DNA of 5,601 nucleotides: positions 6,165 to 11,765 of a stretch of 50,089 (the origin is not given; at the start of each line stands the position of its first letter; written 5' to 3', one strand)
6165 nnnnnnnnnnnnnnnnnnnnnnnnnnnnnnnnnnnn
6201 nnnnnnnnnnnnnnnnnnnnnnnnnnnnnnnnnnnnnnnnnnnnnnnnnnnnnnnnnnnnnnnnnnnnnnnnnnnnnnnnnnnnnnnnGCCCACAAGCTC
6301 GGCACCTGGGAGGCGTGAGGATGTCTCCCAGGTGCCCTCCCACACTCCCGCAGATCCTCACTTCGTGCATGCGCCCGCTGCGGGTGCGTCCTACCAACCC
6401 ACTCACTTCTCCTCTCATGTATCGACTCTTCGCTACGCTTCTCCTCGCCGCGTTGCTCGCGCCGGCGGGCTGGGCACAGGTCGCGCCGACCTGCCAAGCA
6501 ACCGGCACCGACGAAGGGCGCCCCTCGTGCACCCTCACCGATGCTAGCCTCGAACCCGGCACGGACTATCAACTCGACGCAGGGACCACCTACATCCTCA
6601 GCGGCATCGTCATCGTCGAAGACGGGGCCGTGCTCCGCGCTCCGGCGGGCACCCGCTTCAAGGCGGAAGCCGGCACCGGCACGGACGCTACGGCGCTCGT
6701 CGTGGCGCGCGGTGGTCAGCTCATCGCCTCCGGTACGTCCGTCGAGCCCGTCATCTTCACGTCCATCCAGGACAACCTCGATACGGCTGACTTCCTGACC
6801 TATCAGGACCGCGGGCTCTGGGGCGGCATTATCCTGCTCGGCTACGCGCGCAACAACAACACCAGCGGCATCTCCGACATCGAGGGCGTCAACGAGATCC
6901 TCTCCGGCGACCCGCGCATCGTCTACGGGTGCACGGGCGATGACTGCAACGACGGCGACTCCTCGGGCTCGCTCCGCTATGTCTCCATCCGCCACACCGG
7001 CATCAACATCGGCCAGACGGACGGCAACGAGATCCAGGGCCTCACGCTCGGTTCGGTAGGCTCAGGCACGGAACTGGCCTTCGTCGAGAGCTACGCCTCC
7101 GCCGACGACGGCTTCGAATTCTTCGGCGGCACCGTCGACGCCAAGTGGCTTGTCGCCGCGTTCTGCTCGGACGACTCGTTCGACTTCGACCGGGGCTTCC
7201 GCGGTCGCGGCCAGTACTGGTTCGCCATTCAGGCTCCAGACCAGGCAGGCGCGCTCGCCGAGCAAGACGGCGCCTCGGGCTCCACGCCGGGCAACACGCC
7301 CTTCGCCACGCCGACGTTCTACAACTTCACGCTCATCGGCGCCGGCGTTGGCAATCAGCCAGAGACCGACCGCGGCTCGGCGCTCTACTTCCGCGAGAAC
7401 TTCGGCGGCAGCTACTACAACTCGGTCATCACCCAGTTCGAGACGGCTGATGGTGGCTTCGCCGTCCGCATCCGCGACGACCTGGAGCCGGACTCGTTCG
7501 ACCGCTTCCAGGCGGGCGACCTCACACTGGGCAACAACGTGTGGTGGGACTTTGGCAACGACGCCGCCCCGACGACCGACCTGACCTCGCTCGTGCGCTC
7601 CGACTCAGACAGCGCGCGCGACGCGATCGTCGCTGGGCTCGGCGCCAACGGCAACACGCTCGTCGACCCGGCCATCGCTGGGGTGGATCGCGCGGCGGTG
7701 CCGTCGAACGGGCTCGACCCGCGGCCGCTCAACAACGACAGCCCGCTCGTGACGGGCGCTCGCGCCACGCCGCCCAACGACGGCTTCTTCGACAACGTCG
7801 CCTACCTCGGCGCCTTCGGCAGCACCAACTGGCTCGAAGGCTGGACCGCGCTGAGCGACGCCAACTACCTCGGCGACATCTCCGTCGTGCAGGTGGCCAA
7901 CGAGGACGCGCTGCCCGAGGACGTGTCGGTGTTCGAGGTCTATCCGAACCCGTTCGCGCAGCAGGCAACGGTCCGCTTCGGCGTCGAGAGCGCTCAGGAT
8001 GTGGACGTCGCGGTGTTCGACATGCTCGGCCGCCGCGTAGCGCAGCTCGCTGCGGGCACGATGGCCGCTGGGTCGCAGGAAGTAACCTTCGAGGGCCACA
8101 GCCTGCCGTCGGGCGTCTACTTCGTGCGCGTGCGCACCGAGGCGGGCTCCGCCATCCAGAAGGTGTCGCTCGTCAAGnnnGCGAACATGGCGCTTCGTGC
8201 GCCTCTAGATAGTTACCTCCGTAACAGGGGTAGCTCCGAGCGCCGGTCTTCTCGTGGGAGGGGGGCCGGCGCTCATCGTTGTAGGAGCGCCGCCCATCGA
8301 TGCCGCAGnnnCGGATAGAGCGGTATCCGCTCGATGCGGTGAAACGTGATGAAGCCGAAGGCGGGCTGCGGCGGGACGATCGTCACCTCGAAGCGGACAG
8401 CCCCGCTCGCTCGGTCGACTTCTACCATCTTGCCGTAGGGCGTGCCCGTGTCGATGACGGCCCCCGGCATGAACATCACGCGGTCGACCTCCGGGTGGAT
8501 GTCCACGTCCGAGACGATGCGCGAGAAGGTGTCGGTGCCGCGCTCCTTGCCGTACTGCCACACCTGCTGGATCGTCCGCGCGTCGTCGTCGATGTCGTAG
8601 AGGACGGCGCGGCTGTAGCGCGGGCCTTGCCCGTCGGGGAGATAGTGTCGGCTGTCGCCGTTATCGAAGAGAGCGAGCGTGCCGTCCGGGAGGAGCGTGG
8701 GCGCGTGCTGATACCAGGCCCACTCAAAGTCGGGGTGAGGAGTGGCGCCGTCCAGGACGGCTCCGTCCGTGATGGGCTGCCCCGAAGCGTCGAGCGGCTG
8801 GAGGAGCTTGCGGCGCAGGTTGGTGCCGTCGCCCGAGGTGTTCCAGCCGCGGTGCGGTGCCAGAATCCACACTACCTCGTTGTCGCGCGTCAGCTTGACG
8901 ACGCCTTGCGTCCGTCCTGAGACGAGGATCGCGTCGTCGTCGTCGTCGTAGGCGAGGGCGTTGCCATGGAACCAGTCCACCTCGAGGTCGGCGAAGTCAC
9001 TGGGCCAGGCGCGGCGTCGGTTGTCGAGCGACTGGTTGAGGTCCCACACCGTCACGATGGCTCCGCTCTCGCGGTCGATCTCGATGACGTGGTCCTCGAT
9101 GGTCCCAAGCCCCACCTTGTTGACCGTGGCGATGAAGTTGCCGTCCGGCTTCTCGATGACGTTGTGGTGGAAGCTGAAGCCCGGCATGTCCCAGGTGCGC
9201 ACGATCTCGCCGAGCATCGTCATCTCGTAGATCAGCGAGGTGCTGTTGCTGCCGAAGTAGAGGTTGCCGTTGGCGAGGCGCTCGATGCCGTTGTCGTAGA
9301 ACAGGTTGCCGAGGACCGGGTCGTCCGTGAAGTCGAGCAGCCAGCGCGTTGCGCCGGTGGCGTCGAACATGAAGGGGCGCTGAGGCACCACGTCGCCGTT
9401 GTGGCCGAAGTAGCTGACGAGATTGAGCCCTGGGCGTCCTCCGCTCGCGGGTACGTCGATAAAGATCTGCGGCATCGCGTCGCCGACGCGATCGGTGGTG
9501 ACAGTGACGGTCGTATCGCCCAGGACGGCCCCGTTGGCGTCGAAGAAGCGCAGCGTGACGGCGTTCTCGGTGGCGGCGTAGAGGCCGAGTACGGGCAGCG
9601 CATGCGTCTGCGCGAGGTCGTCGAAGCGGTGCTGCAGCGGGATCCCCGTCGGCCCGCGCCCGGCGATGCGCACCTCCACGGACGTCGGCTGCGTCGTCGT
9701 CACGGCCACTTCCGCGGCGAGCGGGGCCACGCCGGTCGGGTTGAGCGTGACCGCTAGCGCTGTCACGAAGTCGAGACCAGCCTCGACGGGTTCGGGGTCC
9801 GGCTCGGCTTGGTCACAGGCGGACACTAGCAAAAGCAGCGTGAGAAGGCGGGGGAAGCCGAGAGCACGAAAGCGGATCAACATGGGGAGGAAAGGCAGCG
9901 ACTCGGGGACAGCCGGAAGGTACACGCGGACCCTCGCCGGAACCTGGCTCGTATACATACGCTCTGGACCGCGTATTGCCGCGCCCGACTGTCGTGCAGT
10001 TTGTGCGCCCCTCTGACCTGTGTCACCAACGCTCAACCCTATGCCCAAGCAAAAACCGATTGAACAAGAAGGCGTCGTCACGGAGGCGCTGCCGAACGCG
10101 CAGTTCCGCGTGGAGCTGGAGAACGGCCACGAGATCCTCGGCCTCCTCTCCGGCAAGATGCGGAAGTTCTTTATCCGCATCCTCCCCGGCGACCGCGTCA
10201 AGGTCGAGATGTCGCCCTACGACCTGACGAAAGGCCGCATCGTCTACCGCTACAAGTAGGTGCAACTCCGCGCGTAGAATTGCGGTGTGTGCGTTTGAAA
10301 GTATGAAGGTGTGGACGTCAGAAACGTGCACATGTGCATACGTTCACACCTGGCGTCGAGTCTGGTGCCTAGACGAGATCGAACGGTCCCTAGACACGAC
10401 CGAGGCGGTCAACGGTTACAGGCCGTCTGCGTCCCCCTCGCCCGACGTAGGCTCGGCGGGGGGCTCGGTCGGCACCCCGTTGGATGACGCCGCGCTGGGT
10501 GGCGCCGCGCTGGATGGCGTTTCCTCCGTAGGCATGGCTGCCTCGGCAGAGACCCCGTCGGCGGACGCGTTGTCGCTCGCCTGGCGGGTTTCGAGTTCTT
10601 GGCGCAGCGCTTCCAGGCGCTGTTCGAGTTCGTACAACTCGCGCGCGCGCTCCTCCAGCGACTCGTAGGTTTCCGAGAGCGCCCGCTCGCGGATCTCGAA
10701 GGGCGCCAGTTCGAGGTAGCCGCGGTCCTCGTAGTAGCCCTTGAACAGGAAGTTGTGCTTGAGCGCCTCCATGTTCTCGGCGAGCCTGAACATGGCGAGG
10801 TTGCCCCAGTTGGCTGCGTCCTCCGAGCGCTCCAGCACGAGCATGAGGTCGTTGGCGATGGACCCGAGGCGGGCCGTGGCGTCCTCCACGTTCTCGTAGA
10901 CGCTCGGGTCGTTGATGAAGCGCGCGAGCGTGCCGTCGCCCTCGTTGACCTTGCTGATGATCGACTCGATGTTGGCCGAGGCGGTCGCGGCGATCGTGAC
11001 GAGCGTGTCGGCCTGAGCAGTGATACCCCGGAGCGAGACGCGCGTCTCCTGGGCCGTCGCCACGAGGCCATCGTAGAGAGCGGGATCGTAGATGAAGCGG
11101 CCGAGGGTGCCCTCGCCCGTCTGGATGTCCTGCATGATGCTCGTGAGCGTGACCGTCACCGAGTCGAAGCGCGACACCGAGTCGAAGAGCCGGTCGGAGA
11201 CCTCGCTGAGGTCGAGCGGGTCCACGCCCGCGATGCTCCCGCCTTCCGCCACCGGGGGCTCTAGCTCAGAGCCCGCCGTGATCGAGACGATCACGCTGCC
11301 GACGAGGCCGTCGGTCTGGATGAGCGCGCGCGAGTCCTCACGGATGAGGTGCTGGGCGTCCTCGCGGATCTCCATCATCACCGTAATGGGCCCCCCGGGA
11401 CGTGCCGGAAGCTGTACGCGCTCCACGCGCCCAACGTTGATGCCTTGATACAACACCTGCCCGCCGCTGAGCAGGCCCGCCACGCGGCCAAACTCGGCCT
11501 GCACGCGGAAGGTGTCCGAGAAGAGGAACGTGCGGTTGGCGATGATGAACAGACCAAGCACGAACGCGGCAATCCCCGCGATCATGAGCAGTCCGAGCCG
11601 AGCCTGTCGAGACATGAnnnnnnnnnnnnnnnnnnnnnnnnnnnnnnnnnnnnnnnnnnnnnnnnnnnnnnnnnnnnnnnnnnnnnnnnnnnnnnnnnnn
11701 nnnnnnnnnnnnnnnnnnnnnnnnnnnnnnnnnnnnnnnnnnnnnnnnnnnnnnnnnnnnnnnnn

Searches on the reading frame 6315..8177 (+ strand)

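Call 24: search_protein_families(library=pfam, proteins=[window:6315-8177:+], max_evalue=0.00001)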
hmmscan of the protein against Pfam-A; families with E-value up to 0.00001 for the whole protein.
window:6315-8177:+ (621 aa): 1 family
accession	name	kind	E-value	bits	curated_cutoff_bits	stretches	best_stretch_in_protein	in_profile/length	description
PF18962.6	Por_Secre_tail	-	2e-11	44.4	27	1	542-617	1-73/75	Secretion system C-terminal sorting domain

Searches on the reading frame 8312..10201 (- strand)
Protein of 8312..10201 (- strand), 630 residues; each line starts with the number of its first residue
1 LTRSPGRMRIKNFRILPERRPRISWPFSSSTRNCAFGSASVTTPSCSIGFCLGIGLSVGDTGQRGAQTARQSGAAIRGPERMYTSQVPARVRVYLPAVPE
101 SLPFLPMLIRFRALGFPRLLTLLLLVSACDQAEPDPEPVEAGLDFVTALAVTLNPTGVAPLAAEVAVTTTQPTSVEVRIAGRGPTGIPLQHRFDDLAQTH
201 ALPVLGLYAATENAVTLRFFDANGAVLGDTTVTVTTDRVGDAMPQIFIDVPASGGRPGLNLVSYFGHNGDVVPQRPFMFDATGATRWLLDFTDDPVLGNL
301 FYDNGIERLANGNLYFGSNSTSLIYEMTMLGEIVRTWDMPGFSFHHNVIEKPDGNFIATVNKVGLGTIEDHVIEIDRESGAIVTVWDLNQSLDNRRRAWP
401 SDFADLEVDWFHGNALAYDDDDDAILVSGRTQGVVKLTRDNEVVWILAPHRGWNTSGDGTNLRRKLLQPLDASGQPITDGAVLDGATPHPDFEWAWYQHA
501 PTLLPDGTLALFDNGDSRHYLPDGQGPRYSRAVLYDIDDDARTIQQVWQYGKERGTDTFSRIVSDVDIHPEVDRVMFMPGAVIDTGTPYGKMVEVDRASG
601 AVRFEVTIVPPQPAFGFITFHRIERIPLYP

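Call 24: search_protein_families(library=pfam, proteins=[window:8312-10201:-], max_evalue=0.00001)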
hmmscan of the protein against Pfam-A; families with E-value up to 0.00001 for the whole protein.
window:8312-10201:- (630 aa): 2 families
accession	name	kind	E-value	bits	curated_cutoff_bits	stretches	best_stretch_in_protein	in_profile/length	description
PF05935.17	Arylsulfotrans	-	1.3e-78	265.1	24.2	1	268-608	22-363/374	Arylsulfotransferase (ASST)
PF17425.8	Arylsulfotran_N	-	1.1e-16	61.1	24.2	1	151-235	2-86/88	Arylsulfotransferase Ig-like domain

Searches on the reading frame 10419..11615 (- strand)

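Call 24: search_protein_families(library=pfam, proteins=[window:10419-11615:-], max_evalue=0.00001)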
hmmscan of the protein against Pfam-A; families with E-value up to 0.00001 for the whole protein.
window:10419-11615:- (399 aa): 1 family
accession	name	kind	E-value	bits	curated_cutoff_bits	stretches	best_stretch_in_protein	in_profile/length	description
PF02470.25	MlaD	-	9.1e-15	55.1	25.1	1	36-115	3-81/81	MlaD protein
